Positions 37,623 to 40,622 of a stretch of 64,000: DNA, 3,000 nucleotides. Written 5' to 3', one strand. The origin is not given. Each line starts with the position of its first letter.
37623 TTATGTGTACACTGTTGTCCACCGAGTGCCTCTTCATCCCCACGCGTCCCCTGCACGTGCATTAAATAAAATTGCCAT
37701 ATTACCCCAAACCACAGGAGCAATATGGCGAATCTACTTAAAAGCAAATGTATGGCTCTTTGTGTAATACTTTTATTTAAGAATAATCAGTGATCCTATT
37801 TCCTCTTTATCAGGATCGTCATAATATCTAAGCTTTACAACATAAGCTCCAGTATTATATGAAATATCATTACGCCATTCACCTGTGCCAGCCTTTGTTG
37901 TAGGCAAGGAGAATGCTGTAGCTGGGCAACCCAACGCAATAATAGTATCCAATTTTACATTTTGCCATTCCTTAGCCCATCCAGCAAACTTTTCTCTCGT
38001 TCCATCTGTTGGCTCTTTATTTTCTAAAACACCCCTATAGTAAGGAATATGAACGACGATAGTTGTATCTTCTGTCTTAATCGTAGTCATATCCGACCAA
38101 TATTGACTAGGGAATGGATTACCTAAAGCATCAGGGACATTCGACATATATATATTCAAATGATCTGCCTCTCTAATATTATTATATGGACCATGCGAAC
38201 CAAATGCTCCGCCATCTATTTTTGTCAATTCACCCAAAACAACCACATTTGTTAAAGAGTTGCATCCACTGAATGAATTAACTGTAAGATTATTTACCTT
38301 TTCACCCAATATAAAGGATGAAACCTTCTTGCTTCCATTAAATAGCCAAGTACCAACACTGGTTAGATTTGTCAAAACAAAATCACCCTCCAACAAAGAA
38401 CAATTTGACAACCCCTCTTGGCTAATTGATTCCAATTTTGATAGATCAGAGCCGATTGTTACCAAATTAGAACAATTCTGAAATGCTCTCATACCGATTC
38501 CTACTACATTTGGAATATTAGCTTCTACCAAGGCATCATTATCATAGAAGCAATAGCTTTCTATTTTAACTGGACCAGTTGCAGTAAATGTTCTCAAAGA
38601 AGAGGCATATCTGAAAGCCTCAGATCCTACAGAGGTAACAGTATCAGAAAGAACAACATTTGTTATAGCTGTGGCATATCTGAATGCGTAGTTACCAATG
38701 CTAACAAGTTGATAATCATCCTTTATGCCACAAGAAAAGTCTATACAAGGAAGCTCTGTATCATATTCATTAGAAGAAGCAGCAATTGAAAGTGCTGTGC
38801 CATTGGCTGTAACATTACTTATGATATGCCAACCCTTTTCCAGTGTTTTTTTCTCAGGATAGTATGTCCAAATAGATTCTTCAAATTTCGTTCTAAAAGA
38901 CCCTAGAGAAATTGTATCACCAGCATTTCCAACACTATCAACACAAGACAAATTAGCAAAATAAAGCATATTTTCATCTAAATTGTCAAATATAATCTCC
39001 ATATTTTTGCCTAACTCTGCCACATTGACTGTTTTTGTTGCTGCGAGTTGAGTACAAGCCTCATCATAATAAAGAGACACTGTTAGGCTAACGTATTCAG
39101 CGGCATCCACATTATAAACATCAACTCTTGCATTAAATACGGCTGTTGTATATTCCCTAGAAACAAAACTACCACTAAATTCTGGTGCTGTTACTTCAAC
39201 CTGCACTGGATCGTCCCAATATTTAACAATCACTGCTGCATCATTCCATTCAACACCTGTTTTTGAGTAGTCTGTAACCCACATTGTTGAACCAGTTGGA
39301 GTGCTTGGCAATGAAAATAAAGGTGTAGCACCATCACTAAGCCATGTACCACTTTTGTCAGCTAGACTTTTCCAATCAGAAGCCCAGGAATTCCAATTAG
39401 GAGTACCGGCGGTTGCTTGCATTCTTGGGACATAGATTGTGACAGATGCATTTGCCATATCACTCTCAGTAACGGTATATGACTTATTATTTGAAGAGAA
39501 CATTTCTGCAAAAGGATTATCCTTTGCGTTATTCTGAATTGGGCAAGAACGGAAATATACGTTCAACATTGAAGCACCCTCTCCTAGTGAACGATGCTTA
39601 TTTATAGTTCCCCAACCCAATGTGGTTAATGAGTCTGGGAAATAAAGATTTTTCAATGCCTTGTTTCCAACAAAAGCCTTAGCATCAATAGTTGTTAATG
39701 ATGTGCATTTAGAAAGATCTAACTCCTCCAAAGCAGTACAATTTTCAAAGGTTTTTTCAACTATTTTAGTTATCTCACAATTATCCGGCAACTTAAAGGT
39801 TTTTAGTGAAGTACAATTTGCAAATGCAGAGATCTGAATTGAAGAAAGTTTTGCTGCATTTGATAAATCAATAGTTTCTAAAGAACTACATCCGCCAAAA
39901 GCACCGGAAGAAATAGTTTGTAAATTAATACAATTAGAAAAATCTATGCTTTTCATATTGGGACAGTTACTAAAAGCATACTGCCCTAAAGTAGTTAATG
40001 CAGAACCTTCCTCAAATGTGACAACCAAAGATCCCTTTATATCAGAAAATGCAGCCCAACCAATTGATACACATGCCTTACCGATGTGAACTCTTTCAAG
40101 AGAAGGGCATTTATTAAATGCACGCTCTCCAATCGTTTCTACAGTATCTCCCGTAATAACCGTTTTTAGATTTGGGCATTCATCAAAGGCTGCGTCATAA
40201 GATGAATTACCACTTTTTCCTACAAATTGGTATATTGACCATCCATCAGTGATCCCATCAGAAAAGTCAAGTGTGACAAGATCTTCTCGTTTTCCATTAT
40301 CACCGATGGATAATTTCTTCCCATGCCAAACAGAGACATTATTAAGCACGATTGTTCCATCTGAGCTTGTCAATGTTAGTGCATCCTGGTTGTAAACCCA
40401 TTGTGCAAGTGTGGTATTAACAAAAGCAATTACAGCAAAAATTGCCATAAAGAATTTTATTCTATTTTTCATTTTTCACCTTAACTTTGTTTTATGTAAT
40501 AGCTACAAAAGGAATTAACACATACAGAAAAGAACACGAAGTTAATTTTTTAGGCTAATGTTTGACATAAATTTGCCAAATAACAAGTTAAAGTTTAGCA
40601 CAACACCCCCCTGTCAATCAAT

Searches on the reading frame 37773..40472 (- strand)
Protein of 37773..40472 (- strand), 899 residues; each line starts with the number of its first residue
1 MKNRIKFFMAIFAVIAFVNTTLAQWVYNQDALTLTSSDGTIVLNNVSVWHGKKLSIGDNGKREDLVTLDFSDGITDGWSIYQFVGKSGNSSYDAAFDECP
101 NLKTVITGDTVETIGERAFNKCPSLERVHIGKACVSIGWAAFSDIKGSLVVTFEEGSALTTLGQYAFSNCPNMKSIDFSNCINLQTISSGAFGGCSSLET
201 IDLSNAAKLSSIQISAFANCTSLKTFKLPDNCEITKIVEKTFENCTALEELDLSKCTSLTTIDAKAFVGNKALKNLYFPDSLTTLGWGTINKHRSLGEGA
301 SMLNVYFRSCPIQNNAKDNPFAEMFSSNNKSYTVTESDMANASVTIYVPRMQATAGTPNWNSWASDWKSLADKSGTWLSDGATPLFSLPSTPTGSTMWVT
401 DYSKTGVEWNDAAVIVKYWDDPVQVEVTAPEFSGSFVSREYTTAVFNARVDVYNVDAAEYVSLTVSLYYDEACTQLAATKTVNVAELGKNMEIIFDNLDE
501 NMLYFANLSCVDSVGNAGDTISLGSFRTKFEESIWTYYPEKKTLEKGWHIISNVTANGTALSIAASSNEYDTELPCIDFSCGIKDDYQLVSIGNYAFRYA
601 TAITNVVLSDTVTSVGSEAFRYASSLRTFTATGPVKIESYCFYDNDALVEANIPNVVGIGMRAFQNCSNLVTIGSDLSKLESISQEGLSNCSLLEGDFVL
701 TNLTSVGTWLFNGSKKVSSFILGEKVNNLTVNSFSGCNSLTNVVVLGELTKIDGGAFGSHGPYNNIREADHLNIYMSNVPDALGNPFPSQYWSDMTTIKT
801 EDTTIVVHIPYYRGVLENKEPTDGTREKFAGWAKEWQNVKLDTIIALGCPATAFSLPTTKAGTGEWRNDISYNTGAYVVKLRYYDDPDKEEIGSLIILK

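Call 42: search_protein_families(library=pfam, proteins=[window:37773-40472:-], max_evalue=0.001)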
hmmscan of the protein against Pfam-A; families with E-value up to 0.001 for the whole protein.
window:37773-40472:- (899 aa): 4 families
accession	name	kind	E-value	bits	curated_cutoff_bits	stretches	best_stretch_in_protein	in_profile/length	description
PF13306.12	LRR_5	-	4.1e-69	230.8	27.7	4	93-205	5-110/127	BspA type Leucine rich repeat region (6 copies)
PF13855.12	LRR_8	-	7e-23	80.6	27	3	157-205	11-58/61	Leucine rich repeat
PF12799.13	LRR_4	-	2.5e-10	40.7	27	1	221-263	1-40/44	Leucine Rich repeats (2 copies)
PF23952.1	LRR_EndoS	-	1.9e-05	25.3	27.9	0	204-267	42-105/116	Endo-beta-N-acetylglucosaminidase EndoS LRR domain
